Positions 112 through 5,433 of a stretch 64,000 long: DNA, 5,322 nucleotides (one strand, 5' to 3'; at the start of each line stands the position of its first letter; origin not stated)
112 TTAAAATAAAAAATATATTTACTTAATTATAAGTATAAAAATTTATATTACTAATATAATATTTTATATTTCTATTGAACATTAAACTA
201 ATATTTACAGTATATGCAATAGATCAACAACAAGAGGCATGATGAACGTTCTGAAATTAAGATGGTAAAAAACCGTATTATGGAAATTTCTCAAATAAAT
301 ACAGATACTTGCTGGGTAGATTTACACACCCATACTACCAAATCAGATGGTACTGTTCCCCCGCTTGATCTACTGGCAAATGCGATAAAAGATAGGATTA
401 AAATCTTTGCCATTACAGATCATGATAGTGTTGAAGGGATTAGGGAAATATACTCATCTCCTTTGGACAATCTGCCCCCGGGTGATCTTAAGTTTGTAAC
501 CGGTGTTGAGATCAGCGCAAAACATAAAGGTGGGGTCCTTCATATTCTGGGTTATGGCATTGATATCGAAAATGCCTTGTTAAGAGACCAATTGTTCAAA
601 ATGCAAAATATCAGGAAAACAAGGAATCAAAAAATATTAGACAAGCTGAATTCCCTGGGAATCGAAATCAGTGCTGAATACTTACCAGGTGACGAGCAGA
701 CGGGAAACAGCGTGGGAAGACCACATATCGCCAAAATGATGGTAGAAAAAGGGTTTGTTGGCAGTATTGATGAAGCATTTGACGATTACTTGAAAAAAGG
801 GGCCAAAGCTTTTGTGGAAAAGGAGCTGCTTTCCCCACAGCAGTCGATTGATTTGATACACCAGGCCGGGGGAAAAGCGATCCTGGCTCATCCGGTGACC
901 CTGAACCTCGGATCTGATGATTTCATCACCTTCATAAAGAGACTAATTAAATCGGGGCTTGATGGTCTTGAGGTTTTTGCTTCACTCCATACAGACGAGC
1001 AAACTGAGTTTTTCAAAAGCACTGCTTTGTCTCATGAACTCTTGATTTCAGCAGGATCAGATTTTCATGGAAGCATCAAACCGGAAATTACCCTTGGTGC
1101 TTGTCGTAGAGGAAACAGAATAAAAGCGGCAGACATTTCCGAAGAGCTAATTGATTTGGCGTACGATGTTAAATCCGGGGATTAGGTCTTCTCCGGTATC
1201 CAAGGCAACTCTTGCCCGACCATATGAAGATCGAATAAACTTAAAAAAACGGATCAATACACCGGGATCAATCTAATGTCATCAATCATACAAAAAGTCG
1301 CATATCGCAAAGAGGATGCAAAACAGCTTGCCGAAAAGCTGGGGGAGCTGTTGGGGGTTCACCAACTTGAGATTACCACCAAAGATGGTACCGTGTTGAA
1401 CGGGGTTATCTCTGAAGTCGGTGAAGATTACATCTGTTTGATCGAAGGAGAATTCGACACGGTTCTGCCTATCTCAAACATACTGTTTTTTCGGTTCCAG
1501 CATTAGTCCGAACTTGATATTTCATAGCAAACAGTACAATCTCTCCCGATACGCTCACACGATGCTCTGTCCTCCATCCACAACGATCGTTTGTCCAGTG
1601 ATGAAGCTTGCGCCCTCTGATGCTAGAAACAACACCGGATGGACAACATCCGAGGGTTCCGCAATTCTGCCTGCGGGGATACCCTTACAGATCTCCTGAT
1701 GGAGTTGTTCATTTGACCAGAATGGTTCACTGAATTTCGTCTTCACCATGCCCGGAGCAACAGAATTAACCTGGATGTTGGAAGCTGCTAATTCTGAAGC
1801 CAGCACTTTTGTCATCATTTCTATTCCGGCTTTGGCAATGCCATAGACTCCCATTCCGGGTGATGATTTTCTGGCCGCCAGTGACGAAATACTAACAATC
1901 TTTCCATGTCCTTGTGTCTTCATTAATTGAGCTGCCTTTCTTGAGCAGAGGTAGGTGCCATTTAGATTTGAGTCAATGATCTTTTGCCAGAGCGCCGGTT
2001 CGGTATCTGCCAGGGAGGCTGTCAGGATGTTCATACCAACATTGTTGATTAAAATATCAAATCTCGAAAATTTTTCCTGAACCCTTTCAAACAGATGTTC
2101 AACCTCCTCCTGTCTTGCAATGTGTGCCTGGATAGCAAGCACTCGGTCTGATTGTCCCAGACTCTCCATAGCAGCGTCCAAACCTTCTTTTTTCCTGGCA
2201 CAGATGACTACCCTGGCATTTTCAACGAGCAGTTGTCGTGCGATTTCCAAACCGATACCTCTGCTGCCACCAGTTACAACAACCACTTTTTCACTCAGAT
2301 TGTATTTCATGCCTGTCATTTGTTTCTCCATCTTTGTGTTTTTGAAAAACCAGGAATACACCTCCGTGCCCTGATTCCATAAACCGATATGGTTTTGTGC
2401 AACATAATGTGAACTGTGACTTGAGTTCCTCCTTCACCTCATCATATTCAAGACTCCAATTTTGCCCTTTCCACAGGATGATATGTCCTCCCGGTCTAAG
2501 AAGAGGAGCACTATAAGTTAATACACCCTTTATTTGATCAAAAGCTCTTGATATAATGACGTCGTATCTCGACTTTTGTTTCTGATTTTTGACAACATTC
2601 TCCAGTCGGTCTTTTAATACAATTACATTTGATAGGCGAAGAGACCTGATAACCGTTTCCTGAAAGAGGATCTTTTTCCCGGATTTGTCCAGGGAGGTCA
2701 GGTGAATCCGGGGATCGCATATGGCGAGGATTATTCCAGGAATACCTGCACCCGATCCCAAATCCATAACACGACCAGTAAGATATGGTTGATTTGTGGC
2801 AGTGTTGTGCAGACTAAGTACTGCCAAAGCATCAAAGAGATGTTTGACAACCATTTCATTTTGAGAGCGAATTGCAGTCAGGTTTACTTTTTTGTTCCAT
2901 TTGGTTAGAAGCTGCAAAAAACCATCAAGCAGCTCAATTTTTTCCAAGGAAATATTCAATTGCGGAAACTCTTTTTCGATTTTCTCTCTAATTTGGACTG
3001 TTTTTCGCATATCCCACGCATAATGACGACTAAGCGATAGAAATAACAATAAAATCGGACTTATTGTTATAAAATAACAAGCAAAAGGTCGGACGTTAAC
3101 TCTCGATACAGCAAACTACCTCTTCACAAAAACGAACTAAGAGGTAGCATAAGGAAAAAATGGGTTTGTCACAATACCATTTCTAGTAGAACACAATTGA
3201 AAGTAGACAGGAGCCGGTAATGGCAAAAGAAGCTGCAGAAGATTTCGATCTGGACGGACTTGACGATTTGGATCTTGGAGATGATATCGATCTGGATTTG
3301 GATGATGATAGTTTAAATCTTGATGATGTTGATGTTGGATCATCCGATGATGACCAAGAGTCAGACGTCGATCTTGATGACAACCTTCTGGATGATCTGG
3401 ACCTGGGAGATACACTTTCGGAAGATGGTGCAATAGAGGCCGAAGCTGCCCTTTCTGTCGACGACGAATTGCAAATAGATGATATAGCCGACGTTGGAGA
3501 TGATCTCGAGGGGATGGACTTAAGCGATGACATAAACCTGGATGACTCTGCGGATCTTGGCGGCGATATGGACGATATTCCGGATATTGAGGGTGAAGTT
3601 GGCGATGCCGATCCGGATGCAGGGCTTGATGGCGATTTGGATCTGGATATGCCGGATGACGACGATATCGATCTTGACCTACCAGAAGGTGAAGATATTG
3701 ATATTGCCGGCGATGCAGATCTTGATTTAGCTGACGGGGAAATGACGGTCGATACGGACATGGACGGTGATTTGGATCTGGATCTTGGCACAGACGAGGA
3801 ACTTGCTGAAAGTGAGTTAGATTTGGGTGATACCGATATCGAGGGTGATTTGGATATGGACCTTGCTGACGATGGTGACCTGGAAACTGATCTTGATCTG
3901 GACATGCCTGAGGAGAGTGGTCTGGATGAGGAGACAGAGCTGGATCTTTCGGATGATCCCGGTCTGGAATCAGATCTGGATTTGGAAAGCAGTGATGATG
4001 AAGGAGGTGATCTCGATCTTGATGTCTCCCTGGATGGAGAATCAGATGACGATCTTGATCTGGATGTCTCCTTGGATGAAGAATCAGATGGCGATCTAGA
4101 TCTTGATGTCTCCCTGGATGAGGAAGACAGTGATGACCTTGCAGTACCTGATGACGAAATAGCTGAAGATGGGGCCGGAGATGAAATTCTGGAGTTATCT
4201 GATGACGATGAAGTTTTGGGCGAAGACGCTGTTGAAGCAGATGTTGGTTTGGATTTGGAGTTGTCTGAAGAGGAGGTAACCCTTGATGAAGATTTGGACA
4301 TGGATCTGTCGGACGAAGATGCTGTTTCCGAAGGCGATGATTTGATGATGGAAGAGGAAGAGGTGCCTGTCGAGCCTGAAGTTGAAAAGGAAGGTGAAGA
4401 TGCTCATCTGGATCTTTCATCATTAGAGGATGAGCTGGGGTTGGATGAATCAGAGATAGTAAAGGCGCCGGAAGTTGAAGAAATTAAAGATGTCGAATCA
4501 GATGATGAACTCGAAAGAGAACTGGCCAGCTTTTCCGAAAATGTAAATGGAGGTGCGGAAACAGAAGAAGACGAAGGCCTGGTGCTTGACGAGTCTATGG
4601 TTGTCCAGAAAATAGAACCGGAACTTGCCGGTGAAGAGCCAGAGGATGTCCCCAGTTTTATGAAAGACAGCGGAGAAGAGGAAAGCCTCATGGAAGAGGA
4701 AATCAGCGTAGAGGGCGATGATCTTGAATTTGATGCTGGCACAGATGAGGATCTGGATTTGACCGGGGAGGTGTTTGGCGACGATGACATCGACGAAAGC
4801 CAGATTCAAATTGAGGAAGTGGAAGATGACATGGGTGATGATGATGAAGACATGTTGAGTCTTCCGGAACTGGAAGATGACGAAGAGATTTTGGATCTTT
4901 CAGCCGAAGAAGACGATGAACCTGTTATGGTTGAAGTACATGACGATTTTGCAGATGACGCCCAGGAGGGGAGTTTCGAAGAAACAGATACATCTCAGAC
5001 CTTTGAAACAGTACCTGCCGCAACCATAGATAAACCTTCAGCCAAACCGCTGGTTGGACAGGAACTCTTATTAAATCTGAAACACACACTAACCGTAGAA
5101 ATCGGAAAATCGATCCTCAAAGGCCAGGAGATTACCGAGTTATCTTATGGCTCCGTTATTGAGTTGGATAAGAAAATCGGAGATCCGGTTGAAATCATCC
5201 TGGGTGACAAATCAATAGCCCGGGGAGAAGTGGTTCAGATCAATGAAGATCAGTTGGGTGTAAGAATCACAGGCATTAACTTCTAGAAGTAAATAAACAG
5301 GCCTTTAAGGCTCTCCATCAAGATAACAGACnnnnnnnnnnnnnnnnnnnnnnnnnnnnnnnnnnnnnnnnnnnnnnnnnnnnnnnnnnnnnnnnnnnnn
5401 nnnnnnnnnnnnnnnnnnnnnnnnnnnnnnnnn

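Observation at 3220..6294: Orphan C-ring-like module: polyacidic FliN/SpoA-domain protein plus a FliM-like protein lacking the CheY-binding peptide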

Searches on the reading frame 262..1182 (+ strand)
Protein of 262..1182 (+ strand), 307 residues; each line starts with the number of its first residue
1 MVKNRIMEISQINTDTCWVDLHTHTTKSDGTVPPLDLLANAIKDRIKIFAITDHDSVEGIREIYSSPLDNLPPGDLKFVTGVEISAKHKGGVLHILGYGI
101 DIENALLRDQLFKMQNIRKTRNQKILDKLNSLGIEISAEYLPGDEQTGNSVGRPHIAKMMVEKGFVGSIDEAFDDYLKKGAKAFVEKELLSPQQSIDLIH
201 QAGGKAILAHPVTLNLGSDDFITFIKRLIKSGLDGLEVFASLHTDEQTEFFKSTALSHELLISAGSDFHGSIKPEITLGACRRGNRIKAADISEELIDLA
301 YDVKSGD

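Call 7: search_protein_families(library=pfam, proteins=[window:262-1182:+], max_evalue=0.001)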
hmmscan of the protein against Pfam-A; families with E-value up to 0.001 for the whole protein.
window:262-1182:+ (307 aa): 1 family
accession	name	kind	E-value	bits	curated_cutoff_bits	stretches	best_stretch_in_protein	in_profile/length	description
PF02811.25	PHP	-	6.4e-09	36.8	26.4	1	20-112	1-71/164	PHP domain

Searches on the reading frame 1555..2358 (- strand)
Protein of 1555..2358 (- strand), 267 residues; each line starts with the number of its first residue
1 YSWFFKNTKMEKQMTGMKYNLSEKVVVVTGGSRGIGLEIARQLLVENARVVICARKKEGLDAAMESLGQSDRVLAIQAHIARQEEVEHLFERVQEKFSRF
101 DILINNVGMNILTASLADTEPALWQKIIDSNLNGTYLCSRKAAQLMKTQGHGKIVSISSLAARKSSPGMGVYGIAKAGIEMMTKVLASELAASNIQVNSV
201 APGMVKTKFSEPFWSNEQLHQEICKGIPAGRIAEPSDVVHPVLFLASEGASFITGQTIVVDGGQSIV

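Call 7: search_protein_families(library=pfam, proteins=[window:1555-2358:-], max_evalue=0.001)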
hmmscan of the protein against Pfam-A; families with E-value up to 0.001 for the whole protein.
window:1555-2358:- (267 aa): 5 families
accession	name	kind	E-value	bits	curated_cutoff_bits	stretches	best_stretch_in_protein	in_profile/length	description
PF13561.12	adh_short_C2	-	5.6e-64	216.4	27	1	33-264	6-235/236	Enoyl-(Acyl carrier protein) reductase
PF00106.31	adh_short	-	1e-55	188.7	26.6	1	24-216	1-193/195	short chain dehydrogenase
PF08659.16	KR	-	9e-09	35.9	22.6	1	26-195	3-173/180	KR domain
PF23441.1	SDR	-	3e-06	27.2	27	1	21-264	5-255/258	SDR-like rossmann domain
PF13460.12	NAD_binding_10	-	0.00022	21.6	27.2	1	30-195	1-136/184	NAD(P)H-binding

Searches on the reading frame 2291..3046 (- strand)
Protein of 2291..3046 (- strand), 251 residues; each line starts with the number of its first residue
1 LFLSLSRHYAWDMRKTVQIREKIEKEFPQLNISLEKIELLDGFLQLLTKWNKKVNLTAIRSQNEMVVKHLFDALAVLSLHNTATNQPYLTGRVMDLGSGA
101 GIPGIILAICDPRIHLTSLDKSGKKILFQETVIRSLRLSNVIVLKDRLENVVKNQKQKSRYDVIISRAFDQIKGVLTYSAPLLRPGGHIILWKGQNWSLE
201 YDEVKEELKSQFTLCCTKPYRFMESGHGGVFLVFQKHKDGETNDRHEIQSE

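Call 7: search_protein_families(library=pfam, proteins=[window:2291-3046:-], max_evalue=0.001)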
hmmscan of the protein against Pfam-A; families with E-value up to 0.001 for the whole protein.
window:2291-3046:- (251 aa): 3 families
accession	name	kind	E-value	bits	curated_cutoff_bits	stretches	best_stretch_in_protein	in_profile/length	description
PF02527.21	GidB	-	2.4e-44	151.4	27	1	37-210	2-165/184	rRNA small subunit methyltransferase G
PF13847.12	Methyltransf_31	-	7.8e-08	32.6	27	1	92-213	6-127/145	Methyltransferase domain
PF05175.20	MTS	-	2e-06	28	23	1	85-166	30-104/170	Methyltransferase small domain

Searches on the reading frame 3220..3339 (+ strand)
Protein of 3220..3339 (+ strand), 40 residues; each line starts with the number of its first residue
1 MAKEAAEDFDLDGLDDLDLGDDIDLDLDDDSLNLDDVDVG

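Call 90: search_protein_families(library=pfam, proteins=[window:3220-3339:+], max_evalue=10)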
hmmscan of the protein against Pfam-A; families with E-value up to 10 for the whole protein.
window:3220-3339:+ (40 aa): 0 families

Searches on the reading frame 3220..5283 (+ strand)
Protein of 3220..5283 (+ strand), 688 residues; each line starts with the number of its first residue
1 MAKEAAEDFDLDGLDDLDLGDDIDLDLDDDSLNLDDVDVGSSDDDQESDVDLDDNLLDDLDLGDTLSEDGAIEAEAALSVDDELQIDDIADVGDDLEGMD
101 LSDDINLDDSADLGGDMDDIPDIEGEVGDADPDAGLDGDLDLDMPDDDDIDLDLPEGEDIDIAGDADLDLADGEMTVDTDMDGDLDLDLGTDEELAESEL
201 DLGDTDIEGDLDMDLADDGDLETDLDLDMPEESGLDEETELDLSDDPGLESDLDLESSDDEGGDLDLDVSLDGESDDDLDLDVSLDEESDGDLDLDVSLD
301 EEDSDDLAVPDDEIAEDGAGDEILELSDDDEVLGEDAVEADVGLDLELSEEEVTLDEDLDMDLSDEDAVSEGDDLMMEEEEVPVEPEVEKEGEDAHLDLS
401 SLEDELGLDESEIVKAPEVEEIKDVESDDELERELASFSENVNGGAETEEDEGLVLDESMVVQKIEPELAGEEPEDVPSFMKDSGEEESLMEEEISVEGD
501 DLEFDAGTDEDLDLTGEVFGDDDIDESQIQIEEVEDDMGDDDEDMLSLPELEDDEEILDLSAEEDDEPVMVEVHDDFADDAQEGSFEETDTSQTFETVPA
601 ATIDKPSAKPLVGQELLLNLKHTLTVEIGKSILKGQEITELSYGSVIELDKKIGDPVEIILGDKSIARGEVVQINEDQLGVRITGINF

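Call 3: search_protein_families(library=pfam, proteins=[window:3220-5283:+], max_evalue=1)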
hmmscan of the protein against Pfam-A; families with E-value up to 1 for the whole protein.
window:3220-5283:+ (688 aa): 1 family
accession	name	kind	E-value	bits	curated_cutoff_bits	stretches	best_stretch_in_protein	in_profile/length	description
PF01052.25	FliMN_C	-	7.4e-16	58.3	23.8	1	616-686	2-71/73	Type III flagellar switch regulator (C-ring) FliN C-term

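Call 4: search_protein_families(library=ncbifam, proteins=[window:3220-5283:+], max_evalue=1)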
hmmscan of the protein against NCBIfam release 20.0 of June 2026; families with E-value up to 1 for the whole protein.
window:3220-5283:+ (688 aa): 9 families
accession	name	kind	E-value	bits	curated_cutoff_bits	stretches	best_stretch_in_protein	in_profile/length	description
TIGR02480.1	fliN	equivalog_domain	4.2e-17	61.8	84.05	1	616-686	4-73/77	flagellar motor switch protein FliN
NF005995.1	PRK08119.1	equivalog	1.3e-15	57.8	218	1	587-686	270-369/376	flagellar motor switch phosphatase FliY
TIGR02551.1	SpaO_YscQ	equivalog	1.2e-14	54.9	100.8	1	572-684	200-298/300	type III secretion system cytoplasmic ring protein SctQ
NF006272.1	PRK08432.1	equivalog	3.2e-12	46.6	219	1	573-686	152-263/274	flagellar motor switch protein FliY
NF005275.1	PRK06782.1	equivalog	5.2e-09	35.4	681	1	580-684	407-513/516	flagellar motor switch protein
NF006273.1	PRK08433.1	equivalog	3.8e-08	33.6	114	1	614-686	15-86/100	flagellar motor switch protein FliN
NF005956.0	PRK08035.1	equivalog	9.5e-06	25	230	1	616-684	247-314/323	YscQ/HrcQ family type III secretion apparatus protein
NF005276.0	PRK06788.1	equivalog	1.5e-05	25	98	1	622-686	36-99/119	flagellar motor switch protein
NF004605.0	PRK05933.1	equivalog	0.0011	18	536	1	582-683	274-369/372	type III secretion system protein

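Call 87: list_cluster_members(proteins=[window:3220-5283:+, P0001, P0003, P0017, P0278, P0300, P0313, P0047, P0032, P0242])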
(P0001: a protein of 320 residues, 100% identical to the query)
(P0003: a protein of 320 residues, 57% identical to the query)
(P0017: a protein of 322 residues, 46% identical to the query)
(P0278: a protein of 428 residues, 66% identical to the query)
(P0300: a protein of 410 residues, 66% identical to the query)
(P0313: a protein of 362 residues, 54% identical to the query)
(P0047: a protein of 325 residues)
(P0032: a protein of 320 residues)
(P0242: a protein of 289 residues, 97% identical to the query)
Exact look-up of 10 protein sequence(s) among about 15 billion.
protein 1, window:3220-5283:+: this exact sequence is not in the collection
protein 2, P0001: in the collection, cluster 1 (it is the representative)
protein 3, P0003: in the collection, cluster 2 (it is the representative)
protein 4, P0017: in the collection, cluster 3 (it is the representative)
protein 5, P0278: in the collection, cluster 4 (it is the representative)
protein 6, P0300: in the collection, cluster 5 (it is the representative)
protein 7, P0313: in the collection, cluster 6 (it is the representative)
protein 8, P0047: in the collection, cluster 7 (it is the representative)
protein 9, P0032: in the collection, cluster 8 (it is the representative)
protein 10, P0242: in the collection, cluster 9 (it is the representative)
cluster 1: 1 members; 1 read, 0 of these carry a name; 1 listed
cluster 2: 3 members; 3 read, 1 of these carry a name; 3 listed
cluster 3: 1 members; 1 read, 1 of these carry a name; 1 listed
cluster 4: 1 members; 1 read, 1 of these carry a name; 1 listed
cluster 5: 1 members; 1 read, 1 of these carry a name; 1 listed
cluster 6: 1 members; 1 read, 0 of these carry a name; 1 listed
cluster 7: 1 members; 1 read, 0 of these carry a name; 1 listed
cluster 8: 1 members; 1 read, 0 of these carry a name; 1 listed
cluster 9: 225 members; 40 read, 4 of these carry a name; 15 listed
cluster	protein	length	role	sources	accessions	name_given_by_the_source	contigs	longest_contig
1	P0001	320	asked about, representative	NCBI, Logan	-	-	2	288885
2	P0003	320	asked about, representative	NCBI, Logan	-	-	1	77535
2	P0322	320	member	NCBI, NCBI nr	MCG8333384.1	MAG: hypothetical protein MJE63_02640 [Proteobacteria bacterium] | hypothetical protein [Pseudomonadota bacterium]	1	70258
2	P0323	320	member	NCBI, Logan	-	-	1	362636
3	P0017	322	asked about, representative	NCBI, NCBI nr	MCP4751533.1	MAG: hypothetical protein GY866_11615 [Proteobacteria bacterium] | hypothetical protein [Pseudomonadota bacterium]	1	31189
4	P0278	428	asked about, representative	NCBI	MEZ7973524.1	MAG: FliM/FliN family flagellar motor switch protein [SAR324 cluster bacterium]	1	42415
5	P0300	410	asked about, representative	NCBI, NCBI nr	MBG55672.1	MAG: flagellar motor switch protein FliN [Deltaproteobacteria bacterium] | flagellar motor switch protein FliN [Deltaproteobacteria bacterium]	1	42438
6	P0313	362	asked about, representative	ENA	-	-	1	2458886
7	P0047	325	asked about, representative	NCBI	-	-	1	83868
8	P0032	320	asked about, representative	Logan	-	-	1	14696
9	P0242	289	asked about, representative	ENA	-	-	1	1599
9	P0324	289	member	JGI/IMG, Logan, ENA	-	flagellar motor switch protein FliN/FliY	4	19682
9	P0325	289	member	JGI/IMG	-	flagellar motor switch protein FliN/FliY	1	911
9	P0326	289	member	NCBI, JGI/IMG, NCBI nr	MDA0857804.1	MAG: FliM/FliN family flagellar motor switch protein [Proteobacteria bacterium] | flagellar motor switch protein FliN/FliY | FliM/FliN family flagellar motor switch protein [Pseudomonadota bacterium]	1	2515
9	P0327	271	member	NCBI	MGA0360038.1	MAG: FliM/FliN family flagellar motor switch protein, partial [bacterium]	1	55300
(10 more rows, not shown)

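Call 101: predict_structure(alignment_id=A5)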
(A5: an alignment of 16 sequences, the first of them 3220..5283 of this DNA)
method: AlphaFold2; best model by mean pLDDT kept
length: 688 residues; sequences in the alignment: 16
mean_pLDDT: 39.5   pTM: 0.23
mean pLDDT of the five models: 39.5, 37.9, 37.4, 36.8, 36.4
residues with pLDDT >= 90: 0; 70-90: 9; 50-70: 52; < 50: 627
segments of 3 or more residues with pLDDT < 50: 20-22, 26-58, 60-94, 96-118, 120-153, 155-648
pLDDT, mean of each block of 10 residues (from residue 1): 53 52 46 45 45 46 43 37 41 43 38 42 40 43 43 41 39 38 42 37 37 37 37 38 42 40 38 38 38 40 43 39 34 36 34 36 36 36 38 35 36 33 35 37 34 35 35 35 38 33 36 35 36 33 39 37 34 29 27 27 31 33 32 40 42 68 67 65 63
secondary structure, 60 per line:
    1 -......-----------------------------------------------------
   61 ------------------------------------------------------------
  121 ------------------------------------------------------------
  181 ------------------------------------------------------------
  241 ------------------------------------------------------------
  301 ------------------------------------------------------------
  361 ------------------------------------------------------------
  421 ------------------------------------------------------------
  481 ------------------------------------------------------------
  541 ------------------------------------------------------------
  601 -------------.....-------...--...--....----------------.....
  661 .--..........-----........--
elements in order (helices of 4 or more, strands of 3 or more residues): H2-7 H614-618 E626-628 E631-633 H636-639 E656-661 E664-673 E679-686

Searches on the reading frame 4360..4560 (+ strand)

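Call 90: search_protein_families(library=pfam, proteins=[window:4360-4560:+], max_evalue=10)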
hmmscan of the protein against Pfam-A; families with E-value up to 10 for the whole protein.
window:4360-4560:+ (67 aa): 2 families
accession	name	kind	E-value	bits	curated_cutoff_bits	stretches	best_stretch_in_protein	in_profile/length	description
PF03068.20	PAD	-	0.22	10.9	25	1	18-63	278-323/395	Protein-arginine deiminase (PAD)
PF11273.13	DUF3073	-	0.74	11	25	1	16-50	22-55/63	Protein of unknown function (DUF3073)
